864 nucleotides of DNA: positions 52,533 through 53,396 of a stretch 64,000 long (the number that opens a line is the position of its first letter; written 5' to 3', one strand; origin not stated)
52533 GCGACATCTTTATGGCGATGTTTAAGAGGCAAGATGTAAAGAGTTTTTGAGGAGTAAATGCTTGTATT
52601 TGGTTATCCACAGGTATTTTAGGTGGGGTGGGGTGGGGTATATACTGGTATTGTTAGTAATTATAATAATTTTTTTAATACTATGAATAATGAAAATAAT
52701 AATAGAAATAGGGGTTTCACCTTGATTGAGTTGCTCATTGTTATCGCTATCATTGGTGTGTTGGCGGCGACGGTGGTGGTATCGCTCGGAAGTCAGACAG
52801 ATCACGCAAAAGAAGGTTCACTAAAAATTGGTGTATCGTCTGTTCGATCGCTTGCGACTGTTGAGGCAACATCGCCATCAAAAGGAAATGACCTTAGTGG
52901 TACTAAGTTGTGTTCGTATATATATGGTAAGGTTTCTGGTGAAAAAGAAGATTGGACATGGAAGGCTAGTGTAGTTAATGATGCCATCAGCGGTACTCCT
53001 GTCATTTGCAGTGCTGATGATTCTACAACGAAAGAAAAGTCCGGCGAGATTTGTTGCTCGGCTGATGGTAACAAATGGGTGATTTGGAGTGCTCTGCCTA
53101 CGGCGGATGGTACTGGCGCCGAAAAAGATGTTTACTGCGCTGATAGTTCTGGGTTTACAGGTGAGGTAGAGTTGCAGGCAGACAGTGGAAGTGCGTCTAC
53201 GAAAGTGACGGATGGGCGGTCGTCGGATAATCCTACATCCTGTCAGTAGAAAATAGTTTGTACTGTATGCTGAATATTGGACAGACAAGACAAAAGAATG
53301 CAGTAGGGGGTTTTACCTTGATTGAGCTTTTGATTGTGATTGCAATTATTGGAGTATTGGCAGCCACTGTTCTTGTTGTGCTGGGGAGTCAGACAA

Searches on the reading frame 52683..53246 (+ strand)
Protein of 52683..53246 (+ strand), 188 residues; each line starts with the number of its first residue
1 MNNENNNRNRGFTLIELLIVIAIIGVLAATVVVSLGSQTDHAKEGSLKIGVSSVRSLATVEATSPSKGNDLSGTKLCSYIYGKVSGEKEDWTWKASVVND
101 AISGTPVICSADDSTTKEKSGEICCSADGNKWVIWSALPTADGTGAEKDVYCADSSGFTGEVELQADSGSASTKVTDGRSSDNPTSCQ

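Call 11: search_protein_families(library=pfam, proteins=[window:52683-53246:+], max_evalue=0.01)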
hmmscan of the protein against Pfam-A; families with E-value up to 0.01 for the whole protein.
window:52683-53246:+ (188 aa): 1 family
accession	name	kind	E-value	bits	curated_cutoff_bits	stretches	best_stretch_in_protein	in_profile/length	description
PF07963.17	N_methyl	-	3.7e-10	39.4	21.2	1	7-31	2-26/27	Prokaryotic N-terminal methylation motif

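Call 12: find_homologous_proteins(query=window:52683-53246:+, max_evalue=0.001)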
Query window:52683-53246:+ (188 aa): 959 proteins with E <= 0.001 among 8000 candidates; the best 120 are listed.
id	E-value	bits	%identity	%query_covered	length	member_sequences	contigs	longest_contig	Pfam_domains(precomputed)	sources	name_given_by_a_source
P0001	4.2e-116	403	100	100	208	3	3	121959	PF07963.18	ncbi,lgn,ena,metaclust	metaclust:\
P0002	6.9e-44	168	58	83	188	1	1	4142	PF07963.18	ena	-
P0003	2.2e-43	166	53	97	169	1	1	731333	PF07963.18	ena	-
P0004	1.8e-42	163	50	94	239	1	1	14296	PF07963.18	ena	-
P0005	2.3e-42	163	53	84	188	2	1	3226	PF07963.18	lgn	-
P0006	2.7e-42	162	48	100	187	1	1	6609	PF07963.18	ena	-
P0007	4.5e-42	162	54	98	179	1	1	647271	PF07963.18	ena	-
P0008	5.0e-42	162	54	99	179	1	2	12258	PF07963.18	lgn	-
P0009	5.7e-42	161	54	88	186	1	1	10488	PF07963.18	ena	-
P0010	6.4e-42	161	55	84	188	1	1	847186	PF07963.18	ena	-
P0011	6.8e-42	161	54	88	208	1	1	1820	PF07963.18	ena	-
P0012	3.2e-41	159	47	100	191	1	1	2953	PF07963.18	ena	-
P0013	4.0e-41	159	53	85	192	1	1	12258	PF07963.18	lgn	-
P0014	8.2e-41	158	52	97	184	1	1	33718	PF07963.18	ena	-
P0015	3.2e-40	156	55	83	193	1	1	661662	PF07963.18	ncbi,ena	-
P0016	4.3e-40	155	50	100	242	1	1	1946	PF07963.18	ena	-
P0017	4.4e-40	155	53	86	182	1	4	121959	PF07963.18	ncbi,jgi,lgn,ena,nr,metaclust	ncbi:MAG: type II secretion system protein [Candidatus Kaiserbacteria bacterium]|nr:type II secretio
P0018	5.4e-40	155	54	85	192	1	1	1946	PF07963.18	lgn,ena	-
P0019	8.9e-40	154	55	84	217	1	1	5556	PF07963.18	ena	-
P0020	3.8e-39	152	51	85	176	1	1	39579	PF07963.18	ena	-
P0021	6.5e-39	151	50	94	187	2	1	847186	PF07963.18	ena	-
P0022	6.7e-39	151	53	86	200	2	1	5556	PF07963.18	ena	-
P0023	9.4e-39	151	50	88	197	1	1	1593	PF07963.18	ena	-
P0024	3.2e-38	149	49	88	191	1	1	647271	PF07963.18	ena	-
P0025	3.3e-38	149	52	83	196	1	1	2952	PF07963.18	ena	-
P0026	3.9e-38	149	50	97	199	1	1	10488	PF07963.18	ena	-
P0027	6.4e-38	148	49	99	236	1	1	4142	PF07963.18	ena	-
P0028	1.1e-37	147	48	96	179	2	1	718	PF07963.18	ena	-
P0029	3.9e-37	146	48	86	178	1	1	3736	PF07963.18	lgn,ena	-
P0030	7.7e-37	145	50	97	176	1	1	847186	PF07963.18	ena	-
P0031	1.0e-36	144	49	85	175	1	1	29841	PF07963.18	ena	-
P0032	1.2e-36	144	50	100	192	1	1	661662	PF07963.18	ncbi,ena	-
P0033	1.6e-36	144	45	97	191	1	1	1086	PF07963.18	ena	-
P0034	4.6e-36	142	47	100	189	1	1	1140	PF07963.18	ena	-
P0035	6.7e-36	142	48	83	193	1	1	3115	PF07963.18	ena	-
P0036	7.1e-36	142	55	85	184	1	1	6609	PF07963.18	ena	-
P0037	1.3e-35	141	48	90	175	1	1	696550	PF07963.18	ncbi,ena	-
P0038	3.9e-35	139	48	97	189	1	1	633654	PF07963.18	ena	-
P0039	4.4e-35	139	47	100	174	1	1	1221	PF07963.18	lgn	-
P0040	5.0e-35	139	45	98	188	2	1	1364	PF07963.18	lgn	-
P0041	8.2e-35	138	46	97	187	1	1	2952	PF07963.18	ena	-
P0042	1.1e-34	138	45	89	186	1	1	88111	PF07963.18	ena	-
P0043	1.3e-34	137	49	96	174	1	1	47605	PF07963.18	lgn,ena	-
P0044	2.2e-34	137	48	97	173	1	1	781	PF07963.18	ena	-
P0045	4.4e-34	136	44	90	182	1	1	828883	PF07963.18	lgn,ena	-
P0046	6.2e-34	135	51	95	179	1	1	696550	PF07963.18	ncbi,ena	-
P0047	1.4e-33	134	42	100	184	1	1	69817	PF07963.18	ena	-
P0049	2.9e-33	133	52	83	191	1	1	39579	PF07963.18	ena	-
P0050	3.5e-33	133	45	94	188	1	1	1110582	PF07963.18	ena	-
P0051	4.2e-33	133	46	98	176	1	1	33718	PF07963.18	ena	-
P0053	4.5e-33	132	50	90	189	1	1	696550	PF07963.18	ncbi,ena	-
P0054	4.6e-33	132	45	83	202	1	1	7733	PF07963.18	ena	-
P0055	1.6e-32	131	46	85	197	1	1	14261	PF07963.18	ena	-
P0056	2.0e-32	130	47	98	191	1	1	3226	PF07963.18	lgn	-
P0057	2.2e-32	130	44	84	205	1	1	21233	PF07963.18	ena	-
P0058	2.8e-32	130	44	82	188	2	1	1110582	PF07963.18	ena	-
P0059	3.5e-32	130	49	87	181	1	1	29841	PF07963.18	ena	-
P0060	4.2e-32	129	49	93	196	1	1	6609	PF07963.18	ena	-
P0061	4.9e-32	129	49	98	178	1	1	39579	PF07963.18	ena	-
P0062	6.3e-32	129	48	98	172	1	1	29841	PF07963.18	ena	-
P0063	7.0e-32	129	48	87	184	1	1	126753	PF07963.18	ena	-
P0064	1.7e-31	127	48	100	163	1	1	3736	PF07963.18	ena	-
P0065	2.3e-31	127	49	87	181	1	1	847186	PF07963.18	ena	-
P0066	3.6e-31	126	42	82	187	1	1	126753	PF07963.18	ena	-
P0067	3.8e-31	126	44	82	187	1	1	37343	PF07963.18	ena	-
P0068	9.8e-31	125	46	94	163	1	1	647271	PF07963.18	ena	-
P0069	1.3e-30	124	44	84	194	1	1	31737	PF07963.18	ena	-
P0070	2.7e-30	123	44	95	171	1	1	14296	PF07963.18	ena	-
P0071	1.2e-29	121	43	84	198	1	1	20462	PF07963.18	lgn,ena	-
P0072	2.2e-29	120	45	97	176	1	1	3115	PF07963.18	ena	-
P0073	3.6e-29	120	47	82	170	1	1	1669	PF07963.18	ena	-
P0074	6.1e-29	119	42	88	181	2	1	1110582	PF07963.18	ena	-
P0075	6.8e-28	116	42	86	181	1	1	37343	PF07963.18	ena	-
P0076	6.4e-27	112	43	95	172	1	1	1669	PF07963.18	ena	-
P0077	1.2e-26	112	45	95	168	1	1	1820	PF07963.18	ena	-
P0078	1.4e-26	111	43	96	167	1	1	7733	PF07963.18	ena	-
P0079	4.1e-26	110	42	99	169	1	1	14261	PF07963.18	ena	-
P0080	1.6e-25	108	47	81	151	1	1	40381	PF07963.18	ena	-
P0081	2.8e-25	107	42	86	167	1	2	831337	PF07963.18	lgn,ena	-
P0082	1.9e-24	104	40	85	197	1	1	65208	PF07963.18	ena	-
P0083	4.3e-24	103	43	93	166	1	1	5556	PF07963.18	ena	-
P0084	2.1e-22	98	42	95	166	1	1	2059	PF07963.18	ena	-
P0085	2.3e-21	94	36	85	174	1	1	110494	PF07963.18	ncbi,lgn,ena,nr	ncbi:MAG: prepilin-type N-terminal cleavage/methylation domain-containing protein [Candidatus Kaiser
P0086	3.1e-21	94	43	81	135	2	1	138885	PF07963.18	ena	-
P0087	2.5e-19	88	38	82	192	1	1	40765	PF07963.18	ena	-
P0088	1.4e-18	85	46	69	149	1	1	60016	PF07963.18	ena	-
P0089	1.8e-18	85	42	71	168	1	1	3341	PF07963.18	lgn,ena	-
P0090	2.3e-18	85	36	93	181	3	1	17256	PF07963.18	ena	-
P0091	5.3e-15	74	36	86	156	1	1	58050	PF07963.18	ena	-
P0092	1.2e-14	72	38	79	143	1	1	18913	PF07963.18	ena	-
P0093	7.9e-14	70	38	79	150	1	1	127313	PF07963.18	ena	-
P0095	9.3e-13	66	35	79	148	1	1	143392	PF07963.18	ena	-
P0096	3.1e-12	65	34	80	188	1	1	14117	PF07963.18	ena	-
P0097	7.7e-12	63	36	79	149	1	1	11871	PF07963.18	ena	-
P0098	1.2e-11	63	35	79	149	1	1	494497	PF07963.18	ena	-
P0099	3.0e-11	61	35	79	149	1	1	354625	PF07963.18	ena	-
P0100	9.2e-11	60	34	92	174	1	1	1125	PF07963.18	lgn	-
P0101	1.2e-10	59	33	83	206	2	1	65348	PF07963.18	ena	-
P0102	1.4e-10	59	35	79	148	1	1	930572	PF07963.18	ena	-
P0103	2.4e-10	58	35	84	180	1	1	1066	PF07963.18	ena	-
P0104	5.8e-10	57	32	79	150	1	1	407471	PF07963.18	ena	-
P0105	6.5e-10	57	35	84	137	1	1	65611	PF07963.18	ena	-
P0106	2.6e-9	55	35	83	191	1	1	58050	PF07963.18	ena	-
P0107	3.4e-9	55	31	89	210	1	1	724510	PF07963.18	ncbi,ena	-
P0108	5.1e-9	54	34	82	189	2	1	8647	PF07963.18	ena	-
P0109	6.6e-9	54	34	82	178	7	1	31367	PF07963.18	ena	-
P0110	7.8e-9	53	36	82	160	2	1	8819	PF07963.18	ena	-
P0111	1.4e-8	53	53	37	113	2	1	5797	PF07963.18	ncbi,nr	ncbi:MAG TPA: prepilin-type N-terminal cleavage/methylation domain-containing protein, partial [Cand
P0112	2.0e-8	52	49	36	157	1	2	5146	PF07963.18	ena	-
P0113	2.1e-8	52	41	53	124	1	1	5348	PF07963.18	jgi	jgi:prepilin-type N-terminal cleavage/methylation domain-containing protein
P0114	2.1e-8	52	36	64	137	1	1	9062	PF07963.18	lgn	-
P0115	3.1e-8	52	31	91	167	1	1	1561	PF07963.18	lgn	-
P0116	3.4e-8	51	28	82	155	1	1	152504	PF07963.18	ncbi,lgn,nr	ncbi:hypothetical protein CSB11_01230 [Candidatus Campbellbacteria bacterium]|nr:MAG: hypothetical p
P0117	3.6e-8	51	61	29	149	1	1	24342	PF07963.18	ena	-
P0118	5.5e-8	51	31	87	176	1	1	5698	PF07963.18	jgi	jgi:prepilin-type N-terminal cleavage/methylation domain-containing protein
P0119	6.4e-8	51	34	66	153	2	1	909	PF07963.18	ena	-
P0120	7.6e-8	50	52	30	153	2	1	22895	PF07963.18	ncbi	-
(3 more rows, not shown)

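Call 13: find_encoding_contigs(protein=P0001, flank=3000, max_places=10)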
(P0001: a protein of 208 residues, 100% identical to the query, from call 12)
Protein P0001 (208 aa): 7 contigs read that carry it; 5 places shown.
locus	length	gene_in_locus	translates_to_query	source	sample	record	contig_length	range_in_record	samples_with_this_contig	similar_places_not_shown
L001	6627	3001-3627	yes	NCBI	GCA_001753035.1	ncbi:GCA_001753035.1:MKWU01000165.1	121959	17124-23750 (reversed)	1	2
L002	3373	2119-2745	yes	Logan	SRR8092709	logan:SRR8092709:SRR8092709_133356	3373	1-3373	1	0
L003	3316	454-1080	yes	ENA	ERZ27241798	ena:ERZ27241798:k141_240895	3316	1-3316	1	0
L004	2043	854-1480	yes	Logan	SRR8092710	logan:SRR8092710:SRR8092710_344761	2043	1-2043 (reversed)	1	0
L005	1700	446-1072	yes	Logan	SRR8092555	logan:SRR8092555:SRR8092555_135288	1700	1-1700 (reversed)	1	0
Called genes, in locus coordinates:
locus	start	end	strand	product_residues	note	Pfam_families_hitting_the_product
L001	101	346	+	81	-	-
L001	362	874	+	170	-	-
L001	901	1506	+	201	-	PF02525:Flavodoxin_2, PF03358:FMN_red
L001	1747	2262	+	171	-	PF10881:DUF2726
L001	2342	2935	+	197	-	PF13274:SocA_Panacea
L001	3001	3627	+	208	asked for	PF07963:N_methyl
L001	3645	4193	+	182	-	PF07963:N_methyl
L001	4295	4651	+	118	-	-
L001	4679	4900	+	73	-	-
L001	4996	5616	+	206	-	PF14373:Imm_superinfect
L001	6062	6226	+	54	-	-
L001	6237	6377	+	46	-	-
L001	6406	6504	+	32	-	-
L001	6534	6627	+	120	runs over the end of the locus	-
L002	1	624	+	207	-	?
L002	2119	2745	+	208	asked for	PF07963:N_methyl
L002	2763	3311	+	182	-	PF07963:N_methyl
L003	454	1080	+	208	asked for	PF07963:N_methyl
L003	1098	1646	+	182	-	PF07963:N_methyl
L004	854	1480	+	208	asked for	PF07963:N_methyl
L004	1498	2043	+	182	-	PF07963:N_methyl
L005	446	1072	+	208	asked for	PF07963:N_methyl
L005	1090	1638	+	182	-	PF07963:N_methyl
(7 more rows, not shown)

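Call 14: find_encoding_contigs(protein=P0017, flank=3000, max_places=10)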
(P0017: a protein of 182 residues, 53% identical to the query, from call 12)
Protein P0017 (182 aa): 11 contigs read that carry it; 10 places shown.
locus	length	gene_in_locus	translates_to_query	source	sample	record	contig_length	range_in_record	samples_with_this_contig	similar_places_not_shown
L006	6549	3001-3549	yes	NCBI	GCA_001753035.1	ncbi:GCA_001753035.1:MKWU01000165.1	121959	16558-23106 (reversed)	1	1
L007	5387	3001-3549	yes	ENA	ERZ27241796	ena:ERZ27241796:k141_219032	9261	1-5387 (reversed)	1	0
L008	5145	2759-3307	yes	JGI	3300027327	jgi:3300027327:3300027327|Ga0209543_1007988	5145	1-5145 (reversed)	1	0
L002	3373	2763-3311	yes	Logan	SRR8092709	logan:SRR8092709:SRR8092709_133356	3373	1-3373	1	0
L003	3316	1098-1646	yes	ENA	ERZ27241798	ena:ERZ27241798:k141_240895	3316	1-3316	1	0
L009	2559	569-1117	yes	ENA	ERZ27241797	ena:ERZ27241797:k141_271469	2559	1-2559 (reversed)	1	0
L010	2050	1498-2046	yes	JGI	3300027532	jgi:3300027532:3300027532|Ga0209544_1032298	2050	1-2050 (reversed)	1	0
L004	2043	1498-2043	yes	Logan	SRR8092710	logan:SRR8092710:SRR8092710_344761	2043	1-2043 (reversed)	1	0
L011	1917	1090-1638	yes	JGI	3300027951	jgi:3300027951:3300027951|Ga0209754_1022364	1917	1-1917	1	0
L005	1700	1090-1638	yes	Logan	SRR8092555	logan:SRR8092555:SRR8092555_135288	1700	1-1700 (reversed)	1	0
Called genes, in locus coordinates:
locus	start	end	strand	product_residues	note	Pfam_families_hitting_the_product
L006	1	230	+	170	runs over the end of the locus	-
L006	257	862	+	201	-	PF02525:Flavodoxin_2, PF03358:FMN_red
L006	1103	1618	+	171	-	PF10881:DUF2726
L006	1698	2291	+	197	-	PF13274:SocA_Panacea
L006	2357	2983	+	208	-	PF07963:N_methyl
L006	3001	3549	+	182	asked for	PF07963:N_methyl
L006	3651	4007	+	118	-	-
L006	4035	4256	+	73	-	-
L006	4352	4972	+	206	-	PF14373:Imm_superinfect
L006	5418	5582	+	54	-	-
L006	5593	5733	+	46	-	-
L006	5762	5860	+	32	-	-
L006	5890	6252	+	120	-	-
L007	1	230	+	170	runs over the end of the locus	-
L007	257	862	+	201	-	PF02525:Flavodoxin_2, PF03358:FMN_red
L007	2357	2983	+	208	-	PF07963:N_methyl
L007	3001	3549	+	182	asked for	PF07963:N_methyl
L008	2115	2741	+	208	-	PF07963:N_methyl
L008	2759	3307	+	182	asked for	PF07963:N_methyl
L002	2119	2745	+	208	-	PF07963:N_methyl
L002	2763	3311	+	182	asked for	PF07963:N_methyl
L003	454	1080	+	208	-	PF07963:N_methyl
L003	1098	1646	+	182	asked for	PF07963:N_methyl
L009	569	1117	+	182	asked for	PF07963:N_methyl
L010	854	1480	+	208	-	PF07963:N_methyl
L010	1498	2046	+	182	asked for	PF07963:N_methyl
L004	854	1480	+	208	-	PF07963:N_methyl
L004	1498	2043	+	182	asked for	PF07963:N_methyl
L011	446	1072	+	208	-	PF07963:N_methyl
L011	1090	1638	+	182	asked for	PF07963:N_methyl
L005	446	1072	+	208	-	PF07963:N_methyl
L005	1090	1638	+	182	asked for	PF07963:N_methyl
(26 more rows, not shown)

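Call 17: find_encoding_contigs(protein=P0003, flank=4000, max_places=3)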
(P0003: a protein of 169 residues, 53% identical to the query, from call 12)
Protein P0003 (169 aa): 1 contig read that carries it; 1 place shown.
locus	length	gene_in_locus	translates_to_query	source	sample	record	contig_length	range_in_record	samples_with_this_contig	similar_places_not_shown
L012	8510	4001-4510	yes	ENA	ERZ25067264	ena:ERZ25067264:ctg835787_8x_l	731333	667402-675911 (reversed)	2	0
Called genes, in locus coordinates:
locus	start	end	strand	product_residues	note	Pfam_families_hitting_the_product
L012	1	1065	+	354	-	PF00437:T2SSE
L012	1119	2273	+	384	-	PF00482:T2SSF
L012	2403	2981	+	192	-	PF13274:SocA_Panacea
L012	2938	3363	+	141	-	-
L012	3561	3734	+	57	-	-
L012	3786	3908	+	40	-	-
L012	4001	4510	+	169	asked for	PF07963:N_methyl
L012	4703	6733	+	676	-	-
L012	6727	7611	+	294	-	PF06750:A24_N_bact, PF01478:Peptidase_A24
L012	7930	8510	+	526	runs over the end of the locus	PF01839:FG-GAP (faint), PF13517:FG-GAP_3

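Call 18: find_encoding_contigs(protein=P0007, flank=4000, max_places=3)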
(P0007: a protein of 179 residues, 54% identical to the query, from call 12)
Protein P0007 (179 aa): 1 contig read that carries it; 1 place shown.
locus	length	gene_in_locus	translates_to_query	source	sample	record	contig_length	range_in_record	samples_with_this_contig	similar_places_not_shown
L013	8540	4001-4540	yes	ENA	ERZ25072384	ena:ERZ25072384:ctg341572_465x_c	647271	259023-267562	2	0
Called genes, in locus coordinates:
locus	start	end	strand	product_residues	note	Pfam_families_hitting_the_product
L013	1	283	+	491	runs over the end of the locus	-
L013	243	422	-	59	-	-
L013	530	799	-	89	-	-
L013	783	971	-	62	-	-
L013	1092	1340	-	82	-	-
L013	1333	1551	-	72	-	-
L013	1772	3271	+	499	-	PF18144:SMODS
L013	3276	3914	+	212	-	PF18186:SLATT_4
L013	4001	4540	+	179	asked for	PF07963:N_methyl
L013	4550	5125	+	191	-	PF07963:N_methyl (weak)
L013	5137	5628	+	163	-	PF07963:N_methyl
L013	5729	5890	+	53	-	-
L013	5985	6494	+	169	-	-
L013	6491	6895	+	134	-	-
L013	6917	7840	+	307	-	PF07963:N_methyl (weak)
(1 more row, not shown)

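Call 19: find_encoding_contigs(protein=P0010, flank=4000, max_places=3)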
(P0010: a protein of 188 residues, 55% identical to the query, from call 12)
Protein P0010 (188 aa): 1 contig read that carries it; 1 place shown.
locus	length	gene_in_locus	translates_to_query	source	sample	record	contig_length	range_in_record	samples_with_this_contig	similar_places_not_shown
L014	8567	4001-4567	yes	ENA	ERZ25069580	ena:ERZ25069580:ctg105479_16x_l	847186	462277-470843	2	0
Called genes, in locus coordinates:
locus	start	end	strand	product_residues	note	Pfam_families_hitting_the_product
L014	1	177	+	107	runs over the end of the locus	PF12686:DUF3800 (weak)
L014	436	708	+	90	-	-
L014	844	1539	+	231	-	PF25450:Rab11-FIP3 (weak), PF00170:bZIP_1 (faint)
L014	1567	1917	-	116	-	-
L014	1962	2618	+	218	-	-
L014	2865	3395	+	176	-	PF07963:N_methyl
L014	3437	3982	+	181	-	PF07963:N_methyl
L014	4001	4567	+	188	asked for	PF07963:N_methyl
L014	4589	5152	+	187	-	PF07963:N_methyl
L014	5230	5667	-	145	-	-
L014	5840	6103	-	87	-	PF14373:Imm_superinfect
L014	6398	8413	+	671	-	-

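Call 20: find_encoding_contigs(protein=P0015, flank=4000, max_places=3)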
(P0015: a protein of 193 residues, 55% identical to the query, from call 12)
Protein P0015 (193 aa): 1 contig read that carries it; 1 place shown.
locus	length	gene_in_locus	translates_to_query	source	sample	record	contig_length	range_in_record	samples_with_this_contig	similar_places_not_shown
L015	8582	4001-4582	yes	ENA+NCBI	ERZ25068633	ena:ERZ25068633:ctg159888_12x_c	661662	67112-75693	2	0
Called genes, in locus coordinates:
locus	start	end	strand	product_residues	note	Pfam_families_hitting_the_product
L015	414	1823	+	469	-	-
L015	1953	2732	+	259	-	PF00318:Ribosomal_S2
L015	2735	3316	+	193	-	PF00889:EF_TS, PF25025:EF-Ts_N (weak)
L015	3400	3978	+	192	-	PF07963:N_methyl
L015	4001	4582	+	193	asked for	PF07963:N_methyl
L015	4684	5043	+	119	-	-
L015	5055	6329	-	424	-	PF00675:Peptidase_M16, PF05193:Peptidase_M16_C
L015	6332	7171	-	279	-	-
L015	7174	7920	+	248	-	PF02592:Vut_1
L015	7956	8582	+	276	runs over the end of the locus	PF07313:AmiA-like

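Call 26: find_related_loci(query=A1, collection=genome_contigs, flank=3000)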
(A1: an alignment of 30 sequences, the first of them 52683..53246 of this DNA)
Query A1 (188 aa) in genome_contigs; peptide patterns used: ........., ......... (x = any residue, [..] = any of these).
600 stretches matched a pattern (row limit reached: there are more); 237 encode a relative of the query (tblastn E <= 1e-3); the best 80 are kept; 80 distinct loci.
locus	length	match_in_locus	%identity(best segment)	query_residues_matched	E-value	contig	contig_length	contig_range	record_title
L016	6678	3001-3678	58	1-54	1e-12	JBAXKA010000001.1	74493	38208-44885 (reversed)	MAG: Candidatus Moraniibacteriota bacterium isolate ELA389 MAG389_1, whole genome shotgun sequence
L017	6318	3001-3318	36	2-103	3e-12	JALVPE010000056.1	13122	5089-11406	MAG: Candidatus Moraniibacteriota bacterium isolate A3_metabat1_scaf2bin.079 A3_NODE_3368_length_13122_cov_2.574606, who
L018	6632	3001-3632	39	7-99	5e-12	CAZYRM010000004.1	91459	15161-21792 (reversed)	MAG TPA_asm: uncultured Planctomycetia bacterium isolate binchicken_co248_153 genome assembly, contig: NODE_152_length_9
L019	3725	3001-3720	52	1-60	2e-10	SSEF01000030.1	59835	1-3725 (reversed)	MAG: Candidatus Moraniibacteriota bacterium isolate Bin_68_2 c_000000074864, whole genome shotgun sequence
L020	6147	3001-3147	47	7-55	7e-10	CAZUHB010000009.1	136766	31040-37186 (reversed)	MAG TPA_asm: uncultured Phycisphaerales bacterium isolate binchicken_co97_479 genome assembly, contig: NODE_268_length_1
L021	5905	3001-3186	47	2-63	3e-9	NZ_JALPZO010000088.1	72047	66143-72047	Vreelandella olivaria strain TC10 NODE_22_length_72047_cov_40.1646_ID_43, whole genome shotgun sequence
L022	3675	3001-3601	35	3-106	4e-9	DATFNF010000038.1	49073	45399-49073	MAG TPA_asm: Trueperaceae bacterium isolate SMAG_U9244 k141_570519, whole genome shotgun sequence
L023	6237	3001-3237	42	1-71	6e-9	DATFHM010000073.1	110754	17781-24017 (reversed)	MAG TPA_asm: Nocardioides sp. isolate SMAG_U8689 k141_376259, whole genome shotgun sequence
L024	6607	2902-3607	48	1-64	5e-9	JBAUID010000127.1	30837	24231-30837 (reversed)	MAG: Burkholderiaceae bacterium isolate MFD03265_ilm_asm_bin8 k127_64624, whole genome shotgun sequence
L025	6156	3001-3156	53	7-58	5e-9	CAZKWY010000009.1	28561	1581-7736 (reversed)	MAG TPA_asm: uncultured Candidatus Saccharibacteria bacterium isolate SRP141376_co4_69 genome assembly, contig: NODE_300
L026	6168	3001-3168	43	1-56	4e-9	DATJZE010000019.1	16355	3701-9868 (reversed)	MAG TPA_asm: Candidatus Paceibacterota bacterium isolate SMAG_U15170 k141_4112898, whole genome shotgun sequence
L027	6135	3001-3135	49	11-55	6e-9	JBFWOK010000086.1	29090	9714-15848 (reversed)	MAG: Limisphaerales bacterium isolate CA_2019_TPBF_134 NODE_8370_length_29090_cov_4.615130_TPBF, whole genome shotgun se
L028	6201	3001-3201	42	10-78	6e-9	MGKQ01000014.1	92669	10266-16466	MAG: Candidatus Yanofskybacteria bacterium RIFCSPLOWO2_02_FULL_41_13 rifcsplowo2_02_scaffold_267, whole genome shotgun s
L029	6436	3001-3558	29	5-182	7e-9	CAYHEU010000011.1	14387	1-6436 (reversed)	MAG TPA_asm: uncultured Candidatus Saccharibacteria bacterium isolate ERP119705_co13_212 genome assembly, contig: NODE_5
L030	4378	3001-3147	51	9-57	7e-9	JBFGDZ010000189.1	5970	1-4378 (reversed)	MAG: Candidatus Polarisedimenticolia bacterium isolate Mix_sand02.2020.12.D.6 k141_1814836_length_5970_cov_11.0000, whol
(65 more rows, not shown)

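Call 27: find_encoding_contigs(protein=P0046, flank=4000, max_places=2)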
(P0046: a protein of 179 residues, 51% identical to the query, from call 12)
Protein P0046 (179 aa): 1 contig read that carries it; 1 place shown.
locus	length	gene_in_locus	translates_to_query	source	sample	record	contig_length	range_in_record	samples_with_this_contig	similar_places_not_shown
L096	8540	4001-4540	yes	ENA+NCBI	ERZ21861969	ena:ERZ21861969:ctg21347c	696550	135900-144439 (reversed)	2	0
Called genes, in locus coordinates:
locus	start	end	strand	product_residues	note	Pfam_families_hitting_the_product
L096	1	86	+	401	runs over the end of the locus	-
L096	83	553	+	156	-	-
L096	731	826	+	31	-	-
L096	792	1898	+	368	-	PF13175:AAA_15, PF13304:AAA_21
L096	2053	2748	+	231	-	-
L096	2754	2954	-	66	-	-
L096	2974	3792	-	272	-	-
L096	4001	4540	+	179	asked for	PF07963:N_methyl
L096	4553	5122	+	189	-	PF07963:N_methyl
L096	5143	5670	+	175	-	PF07963:N_methyl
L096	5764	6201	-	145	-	-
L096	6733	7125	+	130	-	-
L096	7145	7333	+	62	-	-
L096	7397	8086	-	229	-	PF13643:DUF4145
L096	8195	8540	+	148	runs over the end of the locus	PF03631:Virul_fac_BrkB (weak)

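Call 28: find_encoding_contigs(protein=P0038, flank=4000, max_places=2)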
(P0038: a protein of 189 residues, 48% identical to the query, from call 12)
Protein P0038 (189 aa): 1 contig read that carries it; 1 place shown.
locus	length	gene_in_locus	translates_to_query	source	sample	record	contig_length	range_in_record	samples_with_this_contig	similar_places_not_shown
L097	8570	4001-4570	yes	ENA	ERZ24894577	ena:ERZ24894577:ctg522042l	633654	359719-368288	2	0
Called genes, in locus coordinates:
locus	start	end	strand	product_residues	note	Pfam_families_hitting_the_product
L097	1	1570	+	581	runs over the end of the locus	PF05157:MshEN, PF00437:T2SSE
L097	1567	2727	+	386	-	PF00437:T2SSE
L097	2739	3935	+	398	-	PF28597:T2SSF_N, PF00482:T2SSF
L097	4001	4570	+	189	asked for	PF07963:N_methyl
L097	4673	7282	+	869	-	PF07963:N_methyl (weak), PF14312:FG-GAP_2 (weak)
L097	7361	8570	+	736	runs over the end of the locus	PF07963:N_methyl (weak)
